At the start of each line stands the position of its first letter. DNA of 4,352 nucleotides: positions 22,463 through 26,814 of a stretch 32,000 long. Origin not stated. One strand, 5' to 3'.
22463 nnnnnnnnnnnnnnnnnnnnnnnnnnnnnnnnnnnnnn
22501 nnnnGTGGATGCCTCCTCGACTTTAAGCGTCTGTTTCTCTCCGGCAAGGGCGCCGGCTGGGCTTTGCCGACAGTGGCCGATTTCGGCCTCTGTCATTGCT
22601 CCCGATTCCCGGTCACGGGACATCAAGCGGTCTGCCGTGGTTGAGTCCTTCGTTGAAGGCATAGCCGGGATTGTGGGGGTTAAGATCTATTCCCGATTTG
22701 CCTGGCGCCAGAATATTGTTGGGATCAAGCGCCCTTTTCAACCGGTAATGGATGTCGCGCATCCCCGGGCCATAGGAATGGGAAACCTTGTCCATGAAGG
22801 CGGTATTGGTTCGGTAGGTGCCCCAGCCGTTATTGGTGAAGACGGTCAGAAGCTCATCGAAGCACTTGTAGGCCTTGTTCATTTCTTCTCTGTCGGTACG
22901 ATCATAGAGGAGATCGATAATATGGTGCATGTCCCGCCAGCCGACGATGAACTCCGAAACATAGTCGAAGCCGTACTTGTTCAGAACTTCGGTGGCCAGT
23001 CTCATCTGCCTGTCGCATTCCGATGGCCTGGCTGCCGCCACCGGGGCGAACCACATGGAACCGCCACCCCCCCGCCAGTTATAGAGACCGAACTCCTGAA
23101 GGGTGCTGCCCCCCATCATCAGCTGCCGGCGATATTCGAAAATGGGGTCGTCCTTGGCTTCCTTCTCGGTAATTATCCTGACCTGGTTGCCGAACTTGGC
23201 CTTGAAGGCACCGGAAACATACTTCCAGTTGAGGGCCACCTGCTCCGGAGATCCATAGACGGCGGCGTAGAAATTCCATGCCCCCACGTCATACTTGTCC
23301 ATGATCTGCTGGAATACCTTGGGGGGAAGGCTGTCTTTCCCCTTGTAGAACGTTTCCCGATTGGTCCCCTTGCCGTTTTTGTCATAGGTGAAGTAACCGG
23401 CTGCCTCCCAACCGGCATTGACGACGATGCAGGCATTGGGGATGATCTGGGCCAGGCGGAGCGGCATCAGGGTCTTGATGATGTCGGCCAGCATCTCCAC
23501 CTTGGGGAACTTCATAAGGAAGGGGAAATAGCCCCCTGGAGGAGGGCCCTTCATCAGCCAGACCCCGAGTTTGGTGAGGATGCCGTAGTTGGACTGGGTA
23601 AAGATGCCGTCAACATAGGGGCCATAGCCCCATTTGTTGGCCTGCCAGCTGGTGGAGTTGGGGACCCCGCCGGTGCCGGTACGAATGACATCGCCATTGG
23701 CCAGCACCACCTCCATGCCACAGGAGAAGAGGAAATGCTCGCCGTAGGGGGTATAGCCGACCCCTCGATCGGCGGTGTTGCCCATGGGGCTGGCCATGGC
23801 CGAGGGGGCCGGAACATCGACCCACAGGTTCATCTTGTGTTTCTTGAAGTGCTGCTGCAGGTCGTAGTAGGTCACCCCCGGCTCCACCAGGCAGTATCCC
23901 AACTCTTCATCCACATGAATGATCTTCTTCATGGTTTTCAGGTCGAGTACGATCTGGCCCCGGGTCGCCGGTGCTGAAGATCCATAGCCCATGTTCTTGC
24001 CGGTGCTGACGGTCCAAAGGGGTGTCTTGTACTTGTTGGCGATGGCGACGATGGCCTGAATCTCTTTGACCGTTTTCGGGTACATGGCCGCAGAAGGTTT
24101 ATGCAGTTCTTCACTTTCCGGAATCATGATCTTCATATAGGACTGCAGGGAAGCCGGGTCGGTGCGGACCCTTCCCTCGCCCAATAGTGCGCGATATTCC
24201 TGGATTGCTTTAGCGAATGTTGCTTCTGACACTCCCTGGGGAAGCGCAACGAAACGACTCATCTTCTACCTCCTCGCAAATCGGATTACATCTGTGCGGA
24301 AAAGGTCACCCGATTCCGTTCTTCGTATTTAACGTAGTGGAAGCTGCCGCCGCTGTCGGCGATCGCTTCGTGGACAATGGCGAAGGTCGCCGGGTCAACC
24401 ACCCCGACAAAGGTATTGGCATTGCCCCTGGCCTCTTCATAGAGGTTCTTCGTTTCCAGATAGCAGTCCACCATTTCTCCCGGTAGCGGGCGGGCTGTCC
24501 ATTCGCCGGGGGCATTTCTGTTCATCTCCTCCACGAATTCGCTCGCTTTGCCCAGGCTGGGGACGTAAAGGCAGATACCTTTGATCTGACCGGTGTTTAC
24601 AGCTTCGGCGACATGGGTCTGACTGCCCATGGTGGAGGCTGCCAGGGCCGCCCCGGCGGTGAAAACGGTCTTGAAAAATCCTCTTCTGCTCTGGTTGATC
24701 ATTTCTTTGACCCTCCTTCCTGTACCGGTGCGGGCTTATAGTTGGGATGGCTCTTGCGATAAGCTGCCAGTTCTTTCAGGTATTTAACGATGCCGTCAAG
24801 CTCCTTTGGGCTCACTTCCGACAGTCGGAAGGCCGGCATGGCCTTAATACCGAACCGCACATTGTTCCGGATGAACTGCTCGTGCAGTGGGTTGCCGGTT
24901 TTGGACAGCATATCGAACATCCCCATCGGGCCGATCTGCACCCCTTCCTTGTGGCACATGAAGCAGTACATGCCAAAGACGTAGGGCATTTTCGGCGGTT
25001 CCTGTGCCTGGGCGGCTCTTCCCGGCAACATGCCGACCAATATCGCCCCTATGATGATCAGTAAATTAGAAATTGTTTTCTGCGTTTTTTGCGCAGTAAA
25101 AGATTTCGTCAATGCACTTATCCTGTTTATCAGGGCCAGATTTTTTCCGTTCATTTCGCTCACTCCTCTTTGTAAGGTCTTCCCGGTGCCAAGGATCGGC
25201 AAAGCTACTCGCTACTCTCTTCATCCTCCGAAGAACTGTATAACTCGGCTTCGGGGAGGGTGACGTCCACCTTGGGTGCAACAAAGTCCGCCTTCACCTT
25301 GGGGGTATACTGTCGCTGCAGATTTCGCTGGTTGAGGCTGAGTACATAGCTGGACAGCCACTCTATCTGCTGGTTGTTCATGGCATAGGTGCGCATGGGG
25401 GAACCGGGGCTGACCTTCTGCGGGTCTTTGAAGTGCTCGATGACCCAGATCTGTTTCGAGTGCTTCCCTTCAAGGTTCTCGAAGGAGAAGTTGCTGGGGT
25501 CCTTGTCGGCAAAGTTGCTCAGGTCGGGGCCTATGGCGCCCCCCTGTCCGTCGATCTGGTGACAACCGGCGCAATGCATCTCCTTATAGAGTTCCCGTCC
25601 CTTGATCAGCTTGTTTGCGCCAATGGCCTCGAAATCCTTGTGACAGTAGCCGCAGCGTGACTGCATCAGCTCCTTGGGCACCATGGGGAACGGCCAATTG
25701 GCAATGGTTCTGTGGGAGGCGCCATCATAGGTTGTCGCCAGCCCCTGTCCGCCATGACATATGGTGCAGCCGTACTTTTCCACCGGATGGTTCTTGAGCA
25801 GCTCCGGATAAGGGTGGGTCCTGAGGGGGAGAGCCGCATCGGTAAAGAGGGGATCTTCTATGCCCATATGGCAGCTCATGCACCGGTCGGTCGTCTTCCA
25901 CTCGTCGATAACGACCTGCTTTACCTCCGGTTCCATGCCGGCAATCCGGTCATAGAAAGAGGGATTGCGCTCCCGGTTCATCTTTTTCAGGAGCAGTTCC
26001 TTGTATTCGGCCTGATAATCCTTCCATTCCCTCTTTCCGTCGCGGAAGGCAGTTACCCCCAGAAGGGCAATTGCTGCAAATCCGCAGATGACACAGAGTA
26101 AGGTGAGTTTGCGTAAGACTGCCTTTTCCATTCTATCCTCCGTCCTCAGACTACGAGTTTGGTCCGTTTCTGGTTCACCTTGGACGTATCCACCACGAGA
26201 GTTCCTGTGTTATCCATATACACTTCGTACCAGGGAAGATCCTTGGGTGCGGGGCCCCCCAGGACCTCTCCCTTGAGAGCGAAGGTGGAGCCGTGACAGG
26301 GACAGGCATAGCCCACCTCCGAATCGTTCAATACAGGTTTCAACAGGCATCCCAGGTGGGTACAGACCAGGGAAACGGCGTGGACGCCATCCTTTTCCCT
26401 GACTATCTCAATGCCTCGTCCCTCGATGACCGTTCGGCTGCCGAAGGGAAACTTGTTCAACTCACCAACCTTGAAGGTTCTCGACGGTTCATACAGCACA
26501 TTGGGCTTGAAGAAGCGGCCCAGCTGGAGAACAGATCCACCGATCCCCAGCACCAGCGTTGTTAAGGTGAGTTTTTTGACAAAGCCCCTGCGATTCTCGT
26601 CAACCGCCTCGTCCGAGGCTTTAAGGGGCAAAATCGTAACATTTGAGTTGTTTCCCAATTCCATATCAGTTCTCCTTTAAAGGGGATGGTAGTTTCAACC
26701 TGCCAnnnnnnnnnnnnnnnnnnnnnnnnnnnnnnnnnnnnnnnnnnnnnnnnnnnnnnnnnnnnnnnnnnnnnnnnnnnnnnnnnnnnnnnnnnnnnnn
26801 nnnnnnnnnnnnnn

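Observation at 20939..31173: PCMH genes in one co-directional block with a split cytochrome b6/Rieske complex, a tetrahaem cytochrome c and a GltD-like FeS flavoprotein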

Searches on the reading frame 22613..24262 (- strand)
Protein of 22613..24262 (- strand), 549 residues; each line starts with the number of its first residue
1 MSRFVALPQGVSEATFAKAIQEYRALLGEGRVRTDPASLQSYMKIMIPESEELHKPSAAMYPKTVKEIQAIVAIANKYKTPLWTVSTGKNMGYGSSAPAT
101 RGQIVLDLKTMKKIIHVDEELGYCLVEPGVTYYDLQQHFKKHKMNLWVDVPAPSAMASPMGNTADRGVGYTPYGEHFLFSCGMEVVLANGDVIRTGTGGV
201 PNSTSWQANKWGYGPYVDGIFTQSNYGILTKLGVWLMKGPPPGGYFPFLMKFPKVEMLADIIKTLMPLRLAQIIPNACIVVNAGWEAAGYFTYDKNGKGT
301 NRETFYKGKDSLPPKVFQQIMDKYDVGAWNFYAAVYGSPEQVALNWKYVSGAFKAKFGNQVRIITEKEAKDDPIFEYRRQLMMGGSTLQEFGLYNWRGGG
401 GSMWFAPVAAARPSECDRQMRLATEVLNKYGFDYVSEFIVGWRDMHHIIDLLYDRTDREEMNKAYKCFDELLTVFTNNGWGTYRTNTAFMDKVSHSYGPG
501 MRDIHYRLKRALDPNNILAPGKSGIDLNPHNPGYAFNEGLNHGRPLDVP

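Call 4: search_protein_families(library=pfam, proteins=[window:22613-24262:-], max_evalue=0.01)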
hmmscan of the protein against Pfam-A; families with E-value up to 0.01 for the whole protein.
window:22613-24262:- (549 aa): 4 families
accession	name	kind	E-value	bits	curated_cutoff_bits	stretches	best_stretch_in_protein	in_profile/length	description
PF01565.28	FAD_binding_4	-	9.5e-27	93.8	26.4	1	56-196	1-139/139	FAD binding domain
PF02913.24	FAD-oxidase_C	-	2.1e-10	41.2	21.2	1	343-522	77-247/248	FAD linked oxidases, C-terminal domain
PF06662.19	C5-epim_C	-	0.00081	19.4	23.3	0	294-349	108-160/188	D-glucuronyl C5-epimerase C-terminus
PF00694.25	Aconitase_C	-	0.0099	16.7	22.8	0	64-96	55-89/131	Aconitase C-terminal domain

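Call 6: find_related_loci(query=window:22613-24262:-, collection=genome_contigs, flank=10000)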
Query window:22613-24262:- (549 aa) in genome_contigs; peptide patterns used: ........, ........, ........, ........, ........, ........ (x = any residue, [..] = any of these).
164 stretches matched a pattern; 65 encode a relative of the query (tblastn E <= 1e-3); 64 distinct loci.
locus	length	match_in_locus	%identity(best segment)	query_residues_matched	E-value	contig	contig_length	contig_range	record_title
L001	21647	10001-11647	96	1-549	0e+0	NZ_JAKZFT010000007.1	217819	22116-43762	Geotalea sp. SG265 Scaffold7, whole genome shotgun sequence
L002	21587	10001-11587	94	1-529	0e+0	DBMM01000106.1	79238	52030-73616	MAG TPA_asm: Geobacter sp. UBA698 UBA698_contig_646, whole genome shotgun sequence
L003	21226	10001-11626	89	1-542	0e+0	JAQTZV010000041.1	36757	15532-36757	MAG: Desulfuromonadaceae bacterium isolate STC_69 NODE_2263_length_36757_cov_17.925280_Sandtown_C, whole genome shotgun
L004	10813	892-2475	91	1-528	0e+0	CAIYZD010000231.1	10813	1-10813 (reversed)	MAG: uncultured Geobacteraceae bacterium isolate MJ-2014_bin-1737 genome assembly, contig: bin-1737:231/854, whole genom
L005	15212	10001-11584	90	1-528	0e+0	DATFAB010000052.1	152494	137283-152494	MAG TPA_asm: Geomonas sp. isolate SMAG_U8490 k141_890502, whole genome shotgun sequence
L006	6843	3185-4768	90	1-528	0e+0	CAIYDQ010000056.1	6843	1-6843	MAG: uncultured Geobacter sp. isolate MJ-time_bin-1817 genome assembly, contig: bin-1817:056/368, whole genome shotgun s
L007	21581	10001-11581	90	1-528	0e+0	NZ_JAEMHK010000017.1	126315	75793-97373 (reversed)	Geomonas propionica strain Red259 NODE_17_length_126315_cov_199.669545, whole genome shotgun sequence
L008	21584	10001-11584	88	1-528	0e+0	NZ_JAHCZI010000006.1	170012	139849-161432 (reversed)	Geobacter hydrogenophilus strain DSM 13691 NODE_6_length_170012_cov_226.496966, whole genome shotgun sequence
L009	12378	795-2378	90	1-528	0e+0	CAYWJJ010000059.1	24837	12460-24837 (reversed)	MAG TPA_asm: uncultured Geobacter sp. isolate SRP302447_co2_181 genome assembly, contig: NODE_5553_length_24837_cov_25.9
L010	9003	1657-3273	85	1-544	0e+0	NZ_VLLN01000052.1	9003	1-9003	Geobacter argillaceus strain ATCC BAA-1139 Ga0052872_scaffold00052.52, whole genome shotgun sequence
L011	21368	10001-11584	87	1-528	0e+0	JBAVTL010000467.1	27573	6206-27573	MAG: Anaeromyxobacteraceae bacterium isolate MFD03638_ilm_asm_bin5 k127_92285, whole genome shotgun sequence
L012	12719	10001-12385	90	1-528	0e+0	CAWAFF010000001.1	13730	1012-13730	MAG: uncultured delta proteobacterium isolate MFD03638.bin.2.1 genome assembly, contig: contig_1, whole genome shotgun s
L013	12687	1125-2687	67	1-528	0e+0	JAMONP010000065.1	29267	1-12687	MAG: Desulfuromonadales bacterium isolate 4281-140_metabat2_scaf2bin.052 4281-140_scaffold_480_c1, whole genome shotgun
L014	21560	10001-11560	62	1-527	0e+0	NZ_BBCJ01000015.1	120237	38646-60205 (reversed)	Geotalea toluenoxydans JCM 15764, whole genome shotgun sequence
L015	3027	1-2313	62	1-527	0e+0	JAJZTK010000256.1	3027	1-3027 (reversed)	MAG: Deltaproteobacteria bacterium isolate SKS3.bin71 NODE_55232_length_3027_cov_1.598621, whole genome shotgun sequence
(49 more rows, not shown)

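Call 45: search_solved_structures(query=window:22613-24262:-, show_alignments=1, max_evalue=1e-30)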
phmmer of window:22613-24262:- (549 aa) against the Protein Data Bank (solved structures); distinct sequences matched with E-value up to 1e-30: 33.
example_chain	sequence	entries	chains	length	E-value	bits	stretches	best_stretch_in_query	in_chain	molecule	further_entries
1dii_A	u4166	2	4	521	3.5e-186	623.3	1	6-528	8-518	P-CRESOL METHYLHYDROXYLASE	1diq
1wve_A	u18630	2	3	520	3.5e-186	623.3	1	6-528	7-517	4-cresol dehydrogenase [hydroxylating] flavoprotein subunit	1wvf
9ffk_A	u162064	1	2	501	3.9e-156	524.1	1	14-525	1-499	FAD-binding oxidoreductase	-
9fge_A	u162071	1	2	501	7.3e-156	523.2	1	14-525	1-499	FAD-binding oxidoreductase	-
8s7p_A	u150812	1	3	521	2.3e-129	435.7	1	6-525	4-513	Oxidoreductase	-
8s7r_A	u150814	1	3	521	1.1e-128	433.5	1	6-525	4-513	Oxidoreductase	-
8s7t_A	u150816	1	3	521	1.2e-128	433.3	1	6-525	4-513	Oxidoreductase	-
8s7s_A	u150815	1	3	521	1.7e-128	432.9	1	6-525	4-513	Oxidoreductase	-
8s7w_A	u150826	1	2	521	2.1e-128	432.6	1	6-525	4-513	Oxidoreductase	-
8s7n_A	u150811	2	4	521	2.3e-128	432.4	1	6-525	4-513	Oxidoreductase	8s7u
8s7q_A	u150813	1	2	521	2.4e-128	432.4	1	6-525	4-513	Oxidoreductase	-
9gov_A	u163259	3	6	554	5.3e-114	385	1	6-525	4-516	4-Allyl syringol oxidase from Streptomyces cavernae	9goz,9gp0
7ywu_A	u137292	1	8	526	7e-110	371.4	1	6-525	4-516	Probable vanillyl-alcohol oxidase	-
7ywv_A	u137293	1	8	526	1.1e-109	370.8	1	6-525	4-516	Probable vanillyl-alcohol oxidase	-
5fxd_A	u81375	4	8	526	2e-109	369.9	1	6-525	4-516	PROBABLE VANILLYL-ALCOHOL OXIDASE | EUGENOL OXIDASE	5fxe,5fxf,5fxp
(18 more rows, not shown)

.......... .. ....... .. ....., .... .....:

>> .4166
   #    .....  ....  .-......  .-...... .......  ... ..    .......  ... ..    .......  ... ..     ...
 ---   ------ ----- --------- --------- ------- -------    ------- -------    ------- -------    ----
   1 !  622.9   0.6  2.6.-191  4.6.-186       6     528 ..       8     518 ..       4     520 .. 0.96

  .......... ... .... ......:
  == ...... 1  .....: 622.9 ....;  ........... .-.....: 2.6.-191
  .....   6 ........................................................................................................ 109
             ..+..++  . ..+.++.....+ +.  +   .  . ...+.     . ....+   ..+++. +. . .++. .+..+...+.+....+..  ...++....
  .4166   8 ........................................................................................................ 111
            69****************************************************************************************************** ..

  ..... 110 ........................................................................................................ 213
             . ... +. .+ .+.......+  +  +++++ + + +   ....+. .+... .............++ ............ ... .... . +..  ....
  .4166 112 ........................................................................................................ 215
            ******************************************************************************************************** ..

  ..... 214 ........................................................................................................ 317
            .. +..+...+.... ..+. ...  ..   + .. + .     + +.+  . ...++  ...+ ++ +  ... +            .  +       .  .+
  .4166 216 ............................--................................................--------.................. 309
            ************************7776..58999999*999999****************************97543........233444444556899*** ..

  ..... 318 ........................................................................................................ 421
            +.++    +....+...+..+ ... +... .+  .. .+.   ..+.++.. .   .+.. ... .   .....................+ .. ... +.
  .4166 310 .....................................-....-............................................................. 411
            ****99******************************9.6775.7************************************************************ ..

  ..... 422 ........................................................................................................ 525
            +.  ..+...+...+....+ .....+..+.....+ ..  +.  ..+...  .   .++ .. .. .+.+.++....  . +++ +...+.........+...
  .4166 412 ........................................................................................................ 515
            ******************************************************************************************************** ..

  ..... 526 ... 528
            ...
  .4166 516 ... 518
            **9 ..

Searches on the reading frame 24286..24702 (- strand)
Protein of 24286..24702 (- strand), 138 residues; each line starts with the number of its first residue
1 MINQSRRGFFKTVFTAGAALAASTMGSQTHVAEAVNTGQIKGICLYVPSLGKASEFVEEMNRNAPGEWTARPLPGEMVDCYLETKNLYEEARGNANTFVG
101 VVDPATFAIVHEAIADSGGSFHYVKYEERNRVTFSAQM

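Call 4: search_protein_families(library=pfam, proteins=[window:24286-24702:-], max_evalue=0.01)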
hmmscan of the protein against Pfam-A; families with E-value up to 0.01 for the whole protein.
window:24286-24702:- (138 aa): 0 families

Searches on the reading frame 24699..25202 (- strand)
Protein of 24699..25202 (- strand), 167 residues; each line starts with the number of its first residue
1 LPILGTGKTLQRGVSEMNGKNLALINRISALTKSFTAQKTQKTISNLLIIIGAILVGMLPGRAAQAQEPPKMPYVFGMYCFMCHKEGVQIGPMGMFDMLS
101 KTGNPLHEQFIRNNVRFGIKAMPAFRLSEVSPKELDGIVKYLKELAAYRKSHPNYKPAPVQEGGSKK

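Call 4: search_protein_families(library=pfam, proteins=[window:24699-25202:-], max_evalue=0.01)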
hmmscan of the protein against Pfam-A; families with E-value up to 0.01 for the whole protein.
window:24699-25202:- (167 aa): 1 family
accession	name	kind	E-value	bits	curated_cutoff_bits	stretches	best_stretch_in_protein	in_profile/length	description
PF13442.11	Cytochrome_CBB3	-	1.7e-11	44.7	27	1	74-142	8-68/68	Cytochrome C oxidase, cbb3-type, subunit III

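Call 59: search_solved_structures(query=window:24699-25154:-, max_evalue=0.01, show_alignments=1)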
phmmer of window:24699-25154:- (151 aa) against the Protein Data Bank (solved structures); distinct sequences matched with E-value up to 0.01: 2.
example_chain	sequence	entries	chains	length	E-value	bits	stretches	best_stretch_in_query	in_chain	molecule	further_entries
1dii_C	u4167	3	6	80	4.1e-06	30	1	60-131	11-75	P-CRESOL METHYLHYDROXYLASE | 4-cresol dehydrogenase [hydroxylating] cytochrome c subunit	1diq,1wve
8s02_B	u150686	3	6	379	0.0015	21.7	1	38-87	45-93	BzdN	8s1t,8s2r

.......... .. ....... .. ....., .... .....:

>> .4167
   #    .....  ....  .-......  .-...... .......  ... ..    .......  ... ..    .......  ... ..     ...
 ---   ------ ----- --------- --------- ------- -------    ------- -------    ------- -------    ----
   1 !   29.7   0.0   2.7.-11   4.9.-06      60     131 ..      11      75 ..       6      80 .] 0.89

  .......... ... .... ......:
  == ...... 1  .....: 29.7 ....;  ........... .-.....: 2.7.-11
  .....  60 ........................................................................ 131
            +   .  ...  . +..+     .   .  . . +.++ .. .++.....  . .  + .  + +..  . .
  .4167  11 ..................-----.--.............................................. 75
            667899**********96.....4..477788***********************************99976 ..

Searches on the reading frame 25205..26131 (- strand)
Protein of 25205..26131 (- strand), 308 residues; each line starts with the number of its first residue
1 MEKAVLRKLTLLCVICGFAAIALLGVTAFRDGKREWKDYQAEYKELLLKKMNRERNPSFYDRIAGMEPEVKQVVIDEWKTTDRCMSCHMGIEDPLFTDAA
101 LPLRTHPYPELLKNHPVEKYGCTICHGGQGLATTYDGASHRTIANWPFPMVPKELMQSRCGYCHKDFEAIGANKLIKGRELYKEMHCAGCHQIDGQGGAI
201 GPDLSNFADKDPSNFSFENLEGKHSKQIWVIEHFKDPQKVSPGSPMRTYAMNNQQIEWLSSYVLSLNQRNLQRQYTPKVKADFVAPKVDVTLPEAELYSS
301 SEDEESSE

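Call 4: search_protein_families(library=pfam, proteins=[window:25205-26131:-], max_evalue=0.01)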
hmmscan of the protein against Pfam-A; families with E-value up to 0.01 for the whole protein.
window:25205-26131:- (308 aa): 6 families
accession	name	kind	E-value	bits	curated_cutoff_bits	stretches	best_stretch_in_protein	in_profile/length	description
PF00034.26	Cytochrom_C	-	3.2e-18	67.2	21.3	1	177-266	3-89/90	Cytochrome c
PF13442.11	Cytochrome_CBB3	-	3e-08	34.3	27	1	177-263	5-68/68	Cytochrome C oxidase, cbb3-type, subunit III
PF14522.11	Cytochrome_C7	-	2.1e-06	27.9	24.8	1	114-192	7-67/67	Cytochrome c7 and related cytochrome c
PF02433.20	FixO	-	6e-05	23.1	29.6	1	221-259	109-148/219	Cytochrome C oxidase, mono-heme subunit/FixO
PF14537.11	Cytochrom_c3_2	-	0.00029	21.7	25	0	115-193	2-66/79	Cytochrome c3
PF22113.1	Mtrc-MtrF_II-IV_dom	-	0.00048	20.1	30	0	114-194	76-166/176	Outer membrane cytochrome MtrC/MtrF-like, domains II/IV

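Call 60: search_solved_structures(query=window:25205-26131:-, max_evalue=0.01)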
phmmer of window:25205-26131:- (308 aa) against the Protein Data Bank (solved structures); distinct sequences matched with E-value up to 0.01: 1.
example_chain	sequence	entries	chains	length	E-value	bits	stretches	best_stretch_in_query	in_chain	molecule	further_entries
3o0r_C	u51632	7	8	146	0.0083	18.8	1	168-212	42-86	Nitric oxide reductase subunit C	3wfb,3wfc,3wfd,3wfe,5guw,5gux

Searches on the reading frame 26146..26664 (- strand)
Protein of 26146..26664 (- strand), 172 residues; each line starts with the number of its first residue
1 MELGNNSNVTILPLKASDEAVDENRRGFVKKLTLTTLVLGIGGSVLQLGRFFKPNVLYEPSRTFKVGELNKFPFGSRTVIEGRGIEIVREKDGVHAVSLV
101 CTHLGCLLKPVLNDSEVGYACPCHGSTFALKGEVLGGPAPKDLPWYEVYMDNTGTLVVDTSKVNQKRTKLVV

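Call 4: search_protein_families(library=pfam, proteins=[window:26146-26664:-], max_evalue=0.01)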
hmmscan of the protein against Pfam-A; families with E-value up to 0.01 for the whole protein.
window:26146-26664:- (172 aa): 1 family
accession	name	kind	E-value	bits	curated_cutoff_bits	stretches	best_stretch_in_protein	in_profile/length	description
PF00355.32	Rieske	-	9.4e-12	45.1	20.3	1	79-146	20-87/88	Rieske [2Fe-2S] domain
